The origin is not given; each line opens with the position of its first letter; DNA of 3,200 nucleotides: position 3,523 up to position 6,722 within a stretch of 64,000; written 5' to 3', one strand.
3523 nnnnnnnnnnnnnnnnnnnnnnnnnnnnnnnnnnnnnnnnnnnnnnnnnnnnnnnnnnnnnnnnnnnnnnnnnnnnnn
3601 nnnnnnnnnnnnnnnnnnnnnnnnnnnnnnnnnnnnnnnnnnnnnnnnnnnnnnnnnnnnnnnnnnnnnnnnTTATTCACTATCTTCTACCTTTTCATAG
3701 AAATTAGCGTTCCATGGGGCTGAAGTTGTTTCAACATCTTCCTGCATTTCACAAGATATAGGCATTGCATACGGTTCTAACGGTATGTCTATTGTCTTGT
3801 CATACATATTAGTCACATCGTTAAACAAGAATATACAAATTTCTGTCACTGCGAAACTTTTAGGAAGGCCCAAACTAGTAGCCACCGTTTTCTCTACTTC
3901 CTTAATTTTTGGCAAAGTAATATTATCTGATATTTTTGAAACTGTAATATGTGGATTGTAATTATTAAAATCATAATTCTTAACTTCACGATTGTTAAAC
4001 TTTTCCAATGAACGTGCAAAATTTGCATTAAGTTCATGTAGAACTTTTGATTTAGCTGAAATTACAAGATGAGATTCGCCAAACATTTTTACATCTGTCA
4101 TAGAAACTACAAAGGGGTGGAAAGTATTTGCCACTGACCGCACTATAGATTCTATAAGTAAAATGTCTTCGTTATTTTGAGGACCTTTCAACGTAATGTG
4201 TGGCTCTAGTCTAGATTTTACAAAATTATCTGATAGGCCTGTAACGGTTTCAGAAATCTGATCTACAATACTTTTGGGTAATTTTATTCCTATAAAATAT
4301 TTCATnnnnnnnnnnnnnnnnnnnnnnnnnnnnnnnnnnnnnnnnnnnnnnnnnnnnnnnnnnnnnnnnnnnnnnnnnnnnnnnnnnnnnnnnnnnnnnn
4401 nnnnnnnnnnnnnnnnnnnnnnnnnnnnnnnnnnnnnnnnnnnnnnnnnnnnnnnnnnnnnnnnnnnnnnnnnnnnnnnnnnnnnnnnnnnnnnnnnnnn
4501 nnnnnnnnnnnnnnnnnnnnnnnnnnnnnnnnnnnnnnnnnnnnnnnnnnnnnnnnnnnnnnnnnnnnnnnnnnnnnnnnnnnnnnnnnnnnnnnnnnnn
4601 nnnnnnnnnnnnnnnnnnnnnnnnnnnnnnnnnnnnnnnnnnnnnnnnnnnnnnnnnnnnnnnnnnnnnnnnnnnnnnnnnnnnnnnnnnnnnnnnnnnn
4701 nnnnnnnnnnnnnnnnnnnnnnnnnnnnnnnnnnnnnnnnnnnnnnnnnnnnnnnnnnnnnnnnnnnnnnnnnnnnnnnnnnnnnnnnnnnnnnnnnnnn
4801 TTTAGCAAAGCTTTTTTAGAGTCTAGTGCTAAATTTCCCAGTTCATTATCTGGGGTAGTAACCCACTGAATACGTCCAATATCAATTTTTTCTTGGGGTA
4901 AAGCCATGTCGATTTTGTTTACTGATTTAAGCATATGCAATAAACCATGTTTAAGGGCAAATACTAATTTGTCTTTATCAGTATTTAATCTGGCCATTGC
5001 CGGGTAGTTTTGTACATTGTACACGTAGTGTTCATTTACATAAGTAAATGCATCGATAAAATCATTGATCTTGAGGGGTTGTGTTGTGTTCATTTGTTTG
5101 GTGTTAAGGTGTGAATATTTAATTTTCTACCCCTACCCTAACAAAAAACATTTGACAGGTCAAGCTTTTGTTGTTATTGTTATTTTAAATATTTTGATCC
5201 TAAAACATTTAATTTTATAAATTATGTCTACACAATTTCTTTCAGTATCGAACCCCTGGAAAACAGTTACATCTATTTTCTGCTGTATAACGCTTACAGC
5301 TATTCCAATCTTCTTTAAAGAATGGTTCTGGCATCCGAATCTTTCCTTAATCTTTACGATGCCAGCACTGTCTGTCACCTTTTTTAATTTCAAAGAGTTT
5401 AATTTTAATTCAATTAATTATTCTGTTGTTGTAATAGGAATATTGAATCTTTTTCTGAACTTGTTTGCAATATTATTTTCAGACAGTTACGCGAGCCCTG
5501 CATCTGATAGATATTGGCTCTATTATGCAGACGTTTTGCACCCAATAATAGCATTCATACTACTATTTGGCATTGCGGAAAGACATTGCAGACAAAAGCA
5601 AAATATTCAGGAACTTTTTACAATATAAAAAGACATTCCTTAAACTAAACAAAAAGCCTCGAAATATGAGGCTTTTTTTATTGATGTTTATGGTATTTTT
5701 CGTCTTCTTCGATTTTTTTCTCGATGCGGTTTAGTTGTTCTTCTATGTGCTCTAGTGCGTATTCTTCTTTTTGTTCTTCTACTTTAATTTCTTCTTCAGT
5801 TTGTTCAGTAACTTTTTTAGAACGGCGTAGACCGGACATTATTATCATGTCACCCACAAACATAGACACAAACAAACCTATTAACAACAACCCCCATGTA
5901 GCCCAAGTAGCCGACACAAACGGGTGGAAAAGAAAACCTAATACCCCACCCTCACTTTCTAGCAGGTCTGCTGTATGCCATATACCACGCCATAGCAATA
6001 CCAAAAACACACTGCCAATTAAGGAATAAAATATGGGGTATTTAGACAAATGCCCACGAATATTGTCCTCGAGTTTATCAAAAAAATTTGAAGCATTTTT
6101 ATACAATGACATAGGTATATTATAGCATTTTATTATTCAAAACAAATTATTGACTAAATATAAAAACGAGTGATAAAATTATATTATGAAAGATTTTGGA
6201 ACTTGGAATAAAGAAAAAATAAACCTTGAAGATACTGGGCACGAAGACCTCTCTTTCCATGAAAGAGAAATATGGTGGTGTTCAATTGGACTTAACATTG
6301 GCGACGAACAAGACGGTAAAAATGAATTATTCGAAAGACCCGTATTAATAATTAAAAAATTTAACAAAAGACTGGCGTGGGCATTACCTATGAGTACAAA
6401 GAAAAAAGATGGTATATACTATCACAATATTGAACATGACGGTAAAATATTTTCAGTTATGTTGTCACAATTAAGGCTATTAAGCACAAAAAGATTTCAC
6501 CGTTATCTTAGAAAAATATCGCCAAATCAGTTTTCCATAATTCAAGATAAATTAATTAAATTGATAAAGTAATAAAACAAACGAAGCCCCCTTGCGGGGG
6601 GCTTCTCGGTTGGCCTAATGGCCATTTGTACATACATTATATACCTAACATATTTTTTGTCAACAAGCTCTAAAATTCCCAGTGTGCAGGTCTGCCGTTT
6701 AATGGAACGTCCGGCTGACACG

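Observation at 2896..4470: Tandem duplication of a 2H-phosphoesterase gene, with its terminator, in which one copy has lost both catalytic histidines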

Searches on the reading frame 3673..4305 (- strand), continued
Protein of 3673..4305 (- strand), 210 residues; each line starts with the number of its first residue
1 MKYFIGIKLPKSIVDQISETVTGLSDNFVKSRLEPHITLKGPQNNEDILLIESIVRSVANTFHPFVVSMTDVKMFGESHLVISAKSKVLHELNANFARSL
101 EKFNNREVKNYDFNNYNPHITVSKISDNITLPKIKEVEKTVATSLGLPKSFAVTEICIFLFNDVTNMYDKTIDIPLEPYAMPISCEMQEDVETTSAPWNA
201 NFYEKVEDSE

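Call 75: fold_search(model_id=the predicted structure, library=pdb)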
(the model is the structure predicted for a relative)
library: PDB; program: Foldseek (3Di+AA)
matches with E <= 10: 396; with E <= 0.001: 43
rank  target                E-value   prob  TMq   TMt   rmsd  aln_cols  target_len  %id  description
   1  2d4g_A                1.0e-07  1.00  0.55  0.67   5.0       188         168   19  Structure of YjcG protein, a putative 2'-5' RNA ligase from Bacillus subtilis (released 2006-10-17)
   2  1iuh                  1.6e-07  1.00  0.60  0.68   4.7       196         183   14  Crystal structure of TT0787 of thermus thermophilus HB8 (released 2003-06-17)
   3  1vdx                  2.0e-07  1.00  0.61  0.68   4.5       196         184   19  Crystal Structure of a Pyrococcus horikoshii protein with similarities to 2'5' RNA-ligase (released 2005-04-12)
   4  5h7e                  8.1e-07  1.00  0.64  0.73   3.7       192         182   14  Crystal Structure of native drCPDase (released 2017-09-27)
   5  2fyh_MODEL_1_A        1.6e-06  1.00  0.55  0.60   9.1       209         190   17  Solution structure of the 2'-5' RNA ligase-like protein from Pyrococcus furiosus (released 2007-02-20)
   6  1jh6_A                3.0e-06  1.00  0.60  0.68   4.3       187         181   13  Semi-reduced Cyclic Nucleotide Phosphodiesterase from Arabidopsis thaliana (released 2002-02-06)
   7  5v1m                  3.2e-06  1.00  0.62  0.69   3.9       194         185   13  Structure of human Usb1 with uridine 5'-monophosphate (released 2017-08-16)
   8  5ldq_B                3.3e-06  1.00  0.53  0.65   5.1       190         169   18  Crystal structure of E.coli LigT complexed with NADP+ (released 2017-01-18)
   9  4h7w                  4.0e-06  1.00  0.60  0.66   4.2       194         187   12  Crystal Structure of Human C16orf57 (released 2013-02-06)
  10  1jh7                  4.2e-06  1.00  0.59  0.66   4.4       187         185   13  Semi-reduced Inhibitor-bound Cyclic Nucleotide Phosphodiesterase from Arabidopsis thaliana (released 2002-02-06)
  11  5ldm_A                4.5e-06  1.00  0.54  0.64   4.6       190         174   18  Crystal structure of E.coli LigT complexed with 2'-AMP (released 2017-01-18)
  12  4qak_A                4.8e-06  1.00  0.52  0.62   4.6       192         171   19  Crystal structure of phosphoesterase (released 2014-10-22)
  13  5ldi_D                4.8e-06  1.00  0.51  0.61   4.9       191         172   18  Crystal structure of E.coli LigT in apo form (released 2017-01-18)
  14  1fsi_A                6.4e-06  1.00  0.54  0.62   5.6       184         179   12  CRYSTAL STRUCTURE OF CYCLIC NUCLEOTIDE PHOSPHODIESTERASE OF APPR>P FROM ARABIDOPSIS THALIANA (released 2000-11-22)
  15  1fsi_C                6.8e-06  1.00  0.57  0.67   4.7       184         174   13  CRYSTAL STRUCTURE OF CYCLIC NUCLEOTIDE PHOSPHODIESTERASE OF APPR>P FROM ARABIDOPSIS THALIANA (released 2000-11-22)
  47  7t26                  1.8e-03  1.00  0.39  0.56   6.2       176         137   18  Structure of phage FBB1 anti-CBASS nuclease Acb1 in apo state (released 2022-04-20)
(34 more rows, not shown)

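Call 76: fold_search(model_id=the predicted structure, library=viral)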
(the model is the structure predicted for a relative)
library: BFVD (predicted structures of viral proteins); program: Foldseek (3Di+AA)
matches with E <= 10: 543; with E <= 0.001: 42
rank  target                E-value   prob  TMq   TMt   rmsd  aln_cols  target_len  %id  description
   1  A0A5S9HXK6            1.4e-06  1.00  0.70  0.68   4.0       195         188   15  2'-5' RNA ligase [Tenacibaculum phage PTm1]
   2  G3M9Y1                1.4e-06  1.00  0.59  0.57   6.2       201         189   14  Gp240 [Bacillus phage G]
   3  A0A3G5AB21            4.3e-06  1.00  0.71  0.74   4.1       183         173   11  2'-5' RNA ligase family protein [Hyperionvirus sp.]
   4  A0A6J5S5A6            6.4e-06  1.00  0.75  0.71   3.3       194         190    9  2'-5' RNA ligase superfamily [uncultured Caudovirales phage]
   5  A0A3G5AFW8            1.5e-05  1.00  0.56  0.15   4.8       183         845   11  Endonuclease/exonuclease/phosphatase family [Hyperionvirus sp.]
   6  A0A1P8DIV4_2          1.9e-05  1.00  0.70  0.14   3.9       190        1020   12  (no name in the UniProt tables at hand)
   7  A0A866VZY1            1.9e-05  1.00  0.62  0.44   5.2       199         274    8  ORF2 protein [Lucheng Rn rat coronavirus]
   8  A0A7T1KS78            2.1e-05  1.00  0.58  0.22   4.9       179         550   13  RNA ligase [Gordonia phage Lilbeanie]
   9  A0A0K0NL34            2.5e-05  1.00  0.63  0.37   4.6       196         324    9  Uncharacterized protein [Gordonia phage GMA6]
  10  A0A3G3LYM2            2.7e-05  1.00  0.59  0.46   5.1       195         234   11  RNA ligase [Brevibacterium phage Cantare]
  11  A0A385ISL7            4.2e-05  1.00  0.55  0.58   4.6       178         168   12  (no name in the UniProt tables at hand)
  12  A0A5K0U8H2            4.5e-05  1.00  0.62  0.63   3.8       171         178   13  Uncharacterized protein [Yasminevirus sp. GU-2018]
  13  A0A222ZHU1            4.8e-05  1.00  0.67  0.35   4.4       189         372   10  (no name in the UniProt tables at hand)
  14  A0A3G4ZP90            4.8e-05  1.00  0.63  0.40   4.7       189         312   16  DUF1868 domain-containing protein [Terrestrivirus sp.]
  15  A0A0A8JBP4            5.0e-05  1.00  0.60  0.18   6.5       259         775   11  Uncharacterized protein [Klebsiella phage K64-1]
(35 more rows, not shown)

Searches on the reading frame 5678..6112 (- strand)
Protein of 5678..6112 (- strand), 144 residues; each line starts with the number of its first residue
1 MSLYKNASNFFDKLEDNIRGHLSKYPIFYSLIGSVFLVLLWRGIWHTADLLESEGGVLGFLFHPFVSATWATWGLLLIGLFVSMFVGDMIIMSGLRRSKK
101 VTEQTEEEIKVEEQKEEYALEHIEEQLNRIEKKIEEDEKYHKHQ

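Call 45: search_protein_families(library=ncbifam, proteins=[window:5678-6112:-], max_evalue=0.01)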
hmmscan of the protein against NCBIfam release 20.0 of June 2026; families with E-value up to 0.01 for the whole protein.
window:5678-6112:- (144 aa): 1 family
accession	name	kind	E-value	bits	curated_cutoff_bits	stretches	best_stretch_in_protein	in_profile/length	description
NF058603.1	SCO2097_fam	equivalog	0.0066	16.8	110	0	75-133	67-123/129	SCO2097 family morphological protein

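Call 46: search_protein_families(library=padloc, proteins=[window:5678-6112:-], max_evalue=0.01)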
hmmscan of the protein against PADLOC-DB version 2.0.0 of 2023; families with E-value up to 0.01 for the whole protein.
window:5678-6112:- (144 aa): 0 families

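Call 47: search_protein_families(library=pfam, proteins=[window:5678-6112:-], max_evalue=0.01)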
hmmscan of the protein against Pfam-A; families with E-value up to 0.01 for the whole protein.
window:5678-6112:- (144 aa): 0 families

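Call 71: find_encoding_contigs(protein=window:5678-6112:-, flank=5000, max_places=10)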
Protein window:5678-6112:- (144 aa): 1 contig read that carries it; 1 place shown.
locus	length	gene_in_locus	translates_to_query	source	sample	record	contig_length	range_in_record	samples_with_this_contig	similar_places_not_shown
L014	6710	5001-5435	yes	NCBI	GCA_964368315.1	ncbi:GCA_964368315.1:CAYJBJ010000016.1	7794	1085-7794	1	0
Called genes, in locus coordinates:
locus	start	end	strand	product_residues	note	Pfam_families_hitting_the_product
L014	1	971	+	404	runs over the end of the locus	PF03952:Enolase_N, PF00113:Enolase_C, PF13378:MR_MLE_C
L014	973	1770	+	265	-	PF00224:PK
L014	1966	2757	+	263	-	PF18928:DUF5677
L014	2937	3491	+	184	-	PF00300:His_Phos_1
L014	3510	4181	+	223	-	PF01909:NTP_transf_2 (weak), PF18765:Polbeta (weak)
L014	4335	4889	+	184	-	PF00300:His_Phos_1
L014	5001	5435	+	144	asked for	-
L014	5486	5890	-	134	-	-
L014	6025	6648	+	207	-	-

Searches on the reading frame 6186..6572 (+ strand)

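Call 45: search_protein_families(library=ncbifam, proteins=[window:6186-6572:+], max_evalue=0.01)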
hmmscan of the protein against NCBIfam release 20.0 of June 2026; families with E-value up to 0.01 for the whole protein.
window:6186-6572:+ (128 aa): 0 families

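Call 46: search_protein_families(library=padloc, proteins=[window:6186-6572:+], max_evalue=0.01)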
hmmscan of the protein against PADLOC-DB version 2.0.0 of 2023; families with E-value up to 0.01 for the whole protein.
window:6186-6572:+ (128 aa): 0 families

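Call 47: search_protein_families(library=pfam, proteins=[window:6186-6572:+], max_evalue=0.01)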
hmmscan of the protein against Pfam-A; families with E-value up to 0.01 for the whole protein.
window:6186-6572:+ (128 aa): 1 family
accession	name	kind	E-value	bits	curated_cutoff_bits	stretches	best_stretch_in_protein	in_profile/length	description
PF02452.23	PemK_toxin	-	2.4e-10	41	23.1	1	27-126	3-108/109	PemK-like, MazF-like toxin of type II toxin-antitoxin system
